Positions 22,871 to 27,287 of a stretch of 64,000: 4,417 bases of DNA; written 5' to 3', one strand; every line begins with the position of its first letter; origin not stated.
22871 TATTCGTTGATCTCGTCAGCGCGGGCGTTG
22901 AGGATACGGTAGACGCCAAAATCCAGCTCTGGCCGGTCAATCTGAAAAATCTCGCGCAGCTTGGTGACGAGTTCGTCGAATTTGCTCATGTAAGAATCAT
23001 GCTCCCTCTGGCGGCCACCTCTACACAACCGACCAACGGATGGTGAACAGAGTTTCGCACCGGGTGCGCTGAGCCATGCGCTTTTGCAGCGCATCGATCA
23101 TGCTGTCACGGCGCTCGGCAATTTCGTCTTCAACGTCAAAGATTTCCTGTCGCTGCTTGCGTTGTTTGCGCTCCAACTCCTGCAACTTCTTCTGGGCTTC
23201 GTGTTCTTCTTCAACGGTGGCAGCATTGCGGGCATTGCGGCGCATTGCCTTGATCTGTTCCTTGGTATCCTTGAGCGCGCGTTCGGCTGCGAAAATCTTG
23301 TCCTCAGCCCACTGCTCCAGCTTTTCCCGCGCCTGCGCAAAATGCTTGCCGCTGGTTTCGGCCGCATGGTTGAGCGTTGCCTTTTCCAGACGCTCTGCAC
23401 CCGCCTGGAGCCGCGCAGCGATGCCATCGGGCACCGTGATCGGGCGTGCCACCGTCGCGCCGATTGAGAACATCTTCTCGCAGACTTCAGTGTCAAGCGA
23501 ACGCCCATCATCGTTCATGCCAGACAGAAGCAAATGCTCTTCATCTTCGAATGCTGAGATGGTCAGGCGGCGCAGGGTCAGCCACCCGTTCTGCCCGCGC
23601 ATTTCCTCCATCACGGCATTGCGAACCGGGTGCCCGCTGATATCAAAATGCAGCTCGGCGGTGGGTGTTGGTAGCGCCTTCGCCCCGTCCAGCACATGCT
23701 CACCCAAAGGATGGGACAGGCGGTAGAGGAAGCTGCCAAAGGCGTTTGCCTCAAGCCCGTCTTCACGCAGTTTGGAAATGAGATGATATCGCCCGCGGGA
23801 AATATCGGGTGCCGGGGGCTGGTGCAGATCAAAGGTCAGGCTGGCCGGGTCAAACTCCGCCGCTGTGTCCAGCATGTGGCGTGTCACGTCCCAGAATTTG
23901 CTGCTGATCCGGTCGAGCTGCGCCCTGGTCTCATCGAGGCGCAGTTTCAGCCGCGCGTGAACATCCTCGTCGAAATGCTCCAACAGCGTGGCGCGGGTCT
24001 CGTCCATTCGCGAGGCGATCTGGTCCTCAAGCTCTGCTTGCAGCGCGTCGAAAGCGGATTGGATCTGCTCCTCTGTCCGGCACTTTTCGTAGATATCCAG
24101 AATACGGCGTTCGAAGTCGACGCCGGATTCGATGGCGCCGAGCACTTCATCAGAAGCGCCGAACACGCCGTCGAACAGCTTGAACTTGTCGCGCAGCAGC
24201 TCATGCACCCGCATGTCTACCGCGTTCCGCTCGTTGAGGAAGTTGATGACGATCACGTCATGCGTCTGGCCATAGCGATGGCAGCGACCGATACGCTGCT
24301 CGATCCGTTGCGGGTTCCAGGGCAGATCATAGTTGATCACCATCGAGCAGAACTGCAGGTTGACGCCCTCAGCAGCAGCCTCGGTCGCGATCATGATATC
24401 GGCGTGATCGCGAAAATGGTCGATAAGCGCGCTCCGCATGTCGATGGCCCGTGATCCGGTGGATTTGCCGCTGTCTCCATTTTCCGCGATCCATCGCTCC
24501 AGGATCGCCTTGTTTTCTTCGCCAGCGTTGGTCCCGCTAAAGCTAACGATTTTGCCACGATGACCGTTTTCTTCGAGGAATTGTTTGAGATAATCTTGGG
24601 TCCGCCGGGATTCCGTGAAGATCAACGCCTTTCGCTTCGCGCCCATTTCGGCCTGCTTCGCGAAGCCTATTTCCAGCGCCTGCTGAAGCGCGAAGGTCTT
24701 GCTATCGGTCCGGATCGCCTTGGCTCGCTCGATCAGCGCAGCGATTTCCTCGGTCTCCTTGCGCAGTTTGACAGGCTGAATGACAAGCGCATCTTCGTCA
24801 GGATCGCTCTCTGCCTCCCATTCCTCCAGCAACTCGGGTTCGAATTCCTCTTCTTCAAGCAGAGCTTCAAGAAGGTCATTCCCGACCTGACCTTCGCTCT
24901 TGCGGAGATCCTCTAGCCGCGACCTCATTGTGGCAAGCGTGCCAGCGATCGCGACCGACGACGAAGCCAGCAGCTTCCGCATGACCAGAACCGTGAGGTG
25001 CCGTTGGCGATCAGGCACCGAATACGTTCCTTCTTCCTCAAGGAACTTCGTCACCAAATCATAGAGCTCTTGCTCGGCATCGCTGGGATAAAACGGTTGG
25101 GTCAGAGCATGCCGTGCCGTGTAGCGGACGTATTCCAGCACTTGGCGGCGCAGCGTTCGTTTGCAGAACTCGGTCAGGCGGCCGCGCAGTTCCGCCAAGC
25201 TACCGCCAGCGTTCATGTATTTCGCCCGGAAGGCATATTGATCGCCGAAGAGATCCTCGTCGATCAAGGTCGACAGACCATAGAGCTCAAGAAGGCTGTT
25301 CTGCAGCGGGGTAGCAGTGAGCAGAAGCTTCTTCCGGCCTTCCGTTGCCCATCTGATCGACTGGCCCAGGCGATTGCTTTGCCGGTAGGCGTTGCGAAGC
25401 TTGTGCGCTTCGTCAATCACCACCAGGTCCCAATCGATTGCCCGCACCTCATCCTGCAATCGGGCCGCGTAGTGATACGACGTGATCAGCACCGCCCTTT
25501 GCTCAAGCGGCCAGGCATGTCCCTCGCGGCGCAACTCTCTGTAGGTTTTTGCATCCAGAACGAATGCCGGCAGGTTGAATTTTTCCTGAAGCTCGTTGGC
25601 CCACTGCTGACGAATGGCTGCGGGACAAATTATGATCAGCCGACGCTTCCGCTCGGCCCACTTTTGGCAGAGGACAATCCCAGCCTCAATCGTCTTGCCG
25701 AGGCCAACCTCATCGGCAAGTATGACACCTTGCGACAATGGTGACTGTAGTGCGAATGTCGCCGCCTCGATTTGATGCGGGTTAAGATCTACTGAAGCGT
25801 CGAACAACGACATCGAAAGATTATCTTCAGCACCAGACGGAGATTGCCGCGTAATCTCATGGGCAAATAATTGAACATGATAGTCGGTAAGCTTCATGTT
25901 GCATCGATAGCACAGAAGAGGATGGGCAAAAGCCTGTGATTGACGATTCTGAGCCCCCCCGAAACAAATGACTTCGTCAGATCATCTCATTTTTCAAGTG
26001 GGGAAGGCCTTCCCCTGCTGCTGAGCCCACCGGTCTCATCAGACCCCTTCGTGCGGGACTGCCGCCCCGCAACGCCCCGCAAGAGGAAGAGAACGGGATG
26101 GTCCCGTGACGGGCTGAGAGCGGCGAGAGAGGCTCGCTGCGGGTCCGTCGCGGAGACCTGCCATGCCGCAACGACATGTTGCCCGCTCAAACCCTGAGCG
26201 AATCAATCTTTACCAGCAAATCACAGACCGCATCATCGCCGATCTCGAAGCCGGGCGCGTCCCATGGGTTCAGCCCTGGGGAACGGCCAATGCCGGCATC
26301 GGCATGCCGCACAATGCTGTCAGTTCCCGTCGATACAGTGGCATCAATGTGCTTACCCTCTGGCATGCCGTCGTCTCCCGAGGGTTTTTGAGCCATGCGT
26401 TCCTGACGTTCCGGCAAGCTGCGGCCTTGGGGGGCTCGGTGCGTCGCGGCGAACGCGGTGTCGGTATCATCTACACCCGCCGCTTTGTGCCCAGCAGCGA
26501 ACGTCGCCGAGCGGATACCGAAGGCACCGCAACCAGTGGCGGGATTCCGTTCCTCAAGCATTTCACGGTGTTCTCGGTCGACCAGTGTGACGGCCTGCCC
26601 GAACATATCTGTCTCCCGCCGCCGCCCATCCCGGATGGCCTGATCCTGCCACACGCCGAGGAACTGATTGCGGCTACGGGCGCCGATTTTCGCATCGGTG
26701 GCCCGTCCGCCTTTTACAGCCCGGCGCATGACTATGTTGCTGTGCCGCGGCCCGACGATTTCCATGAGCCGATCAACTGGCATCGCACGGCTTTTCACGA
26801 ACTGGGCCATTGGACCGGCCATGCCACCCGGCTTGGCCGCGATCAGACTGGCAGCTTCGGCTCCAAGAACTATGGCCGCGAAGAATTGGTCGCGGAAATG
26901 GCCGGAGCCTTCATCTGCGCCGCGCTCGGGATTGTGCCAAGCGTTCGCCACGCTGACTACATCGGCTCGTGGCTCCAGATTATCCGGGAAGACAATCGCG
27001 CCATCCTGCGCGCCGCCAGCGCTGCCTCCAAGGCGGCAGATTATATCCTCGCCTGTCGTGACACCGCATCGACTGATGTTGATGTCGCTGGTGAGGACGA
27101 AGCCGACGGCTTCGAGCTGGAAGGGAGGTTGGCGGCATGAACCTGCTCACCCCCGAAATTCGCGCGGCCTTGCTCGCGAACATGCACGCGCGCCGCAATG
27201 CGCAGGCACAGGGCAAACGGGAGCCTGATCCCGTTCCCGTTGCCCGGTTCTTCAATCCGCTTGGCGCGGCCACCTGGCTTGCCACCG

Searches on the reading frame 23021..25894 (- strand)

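Call 32: search_protein_families(library=pfam, proteins=[window:23021-25894:-], max_evalue=0.001)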
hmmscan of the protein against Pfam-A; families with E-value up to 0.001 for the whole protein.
window:23021-25894:- (957 aa): 4 families
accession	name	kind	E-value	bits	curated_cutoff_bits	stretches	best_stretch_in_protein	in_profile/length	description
PF00176.29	SNF2-rel_dom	-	1.4e-34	120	24.9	1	40-256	1-225/290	SNF2-related domain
PF00271.37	Helicase_C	-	1.2e-20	74.3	23.5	1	435-542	5-110/110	Helicase conserved C-terminal domain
PF00270.35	DEAD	-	4.9e-10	39.8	26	1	39-197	2-161/167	DEAD/DEAH box helicase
PF04851.21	ResIII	-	4.6e-08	33.6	22.5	1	35-196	2-162/164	Type III restriction enzyme, res subunit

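Call 35: search_protein_families(library=padloc, proteins=[window:23021-25894:-], max_evalue=0.00001)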
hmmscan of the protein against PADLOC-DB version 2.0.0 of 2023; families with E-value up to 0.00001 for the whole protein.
window:23021-25894:- (957 aa): 44 families (the best 25 are shown)
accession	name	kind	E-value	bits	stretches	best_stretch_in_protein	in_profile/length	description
PDLC02619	DrmD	-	1.3e-200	666.7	1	27-660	23-652/872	DrmD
PDLC02500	BrxHI|BrxHII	-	1.2e-73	247.1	3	479-651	511-680/933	BrxHI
PDLC02621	DrmD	-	2.4e-62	209.4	1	22-635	107-727/1040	DrmD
PDLC02623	DrmD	-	1.8e-58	196.2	3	436-610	520-693/1040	DrmD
PDLC02620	DrmD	-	1.4e-50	170.3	2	37-450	100-515/1060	DrmD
PDLC00659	HmaA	-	8.5e-50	167.6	1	28-554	96-623/1176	SNF2 helicase / DEAD-box helicase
PDLC02504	BrxHI|BrxHII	-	2.7e-47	159.3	1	27-643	100-670/971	BrxHII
PDLC02843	DpdE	-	2.2e-42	143.1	2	29-227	151-330/1091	DpdE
PDLC02572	DrmA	-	2.4e-41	139.6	2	29-447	111-546/1043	DrmA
PDLC02840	DpdE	-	2.6e-39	133.3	2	29-215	152-321/1091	DpdE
PDLC02632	DrmD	-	3.8e-37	126.1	1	31-560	118-643/662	DrmD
PDLC00633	ZorD1|ZorD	-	1.7e-36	123.7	2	25-233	434-636/908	"SWI2/SNF2 helicase, Mrr-like nuclease"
PDLC02634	DrmD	-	1.3e-35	120.5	1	33-570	88-611/900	DrmD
PDLC02844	DpdE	-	8.5e-33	111.3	2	30-219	147-328/1074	DpdE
PDLC02846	DpdE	-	5.1e-32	108.7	2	29-198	155-324/1034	DpdE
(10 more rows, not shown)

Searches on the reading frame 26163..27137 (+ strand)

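Call 33: search_protein_families(library=pfam, proteins=[window:26163-27137:+], max_evalue=0.001)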
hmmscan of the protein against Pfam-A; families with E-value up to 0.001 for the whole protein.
window:26163-27137:+ (325 aa): 2 families
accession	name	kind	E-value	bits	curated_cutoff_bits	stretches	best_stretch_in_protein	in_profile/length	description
PF18818.7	MPTase-PolyVal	-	4.4e-50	169.4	27.5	1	163-286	1-125/126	Zincin-like metallopeptidase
PF08401.16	ArdcN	-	1e-40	139.2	22.6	1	15-137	2-123/123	N-terminal domain of anti-restriction factor ArdC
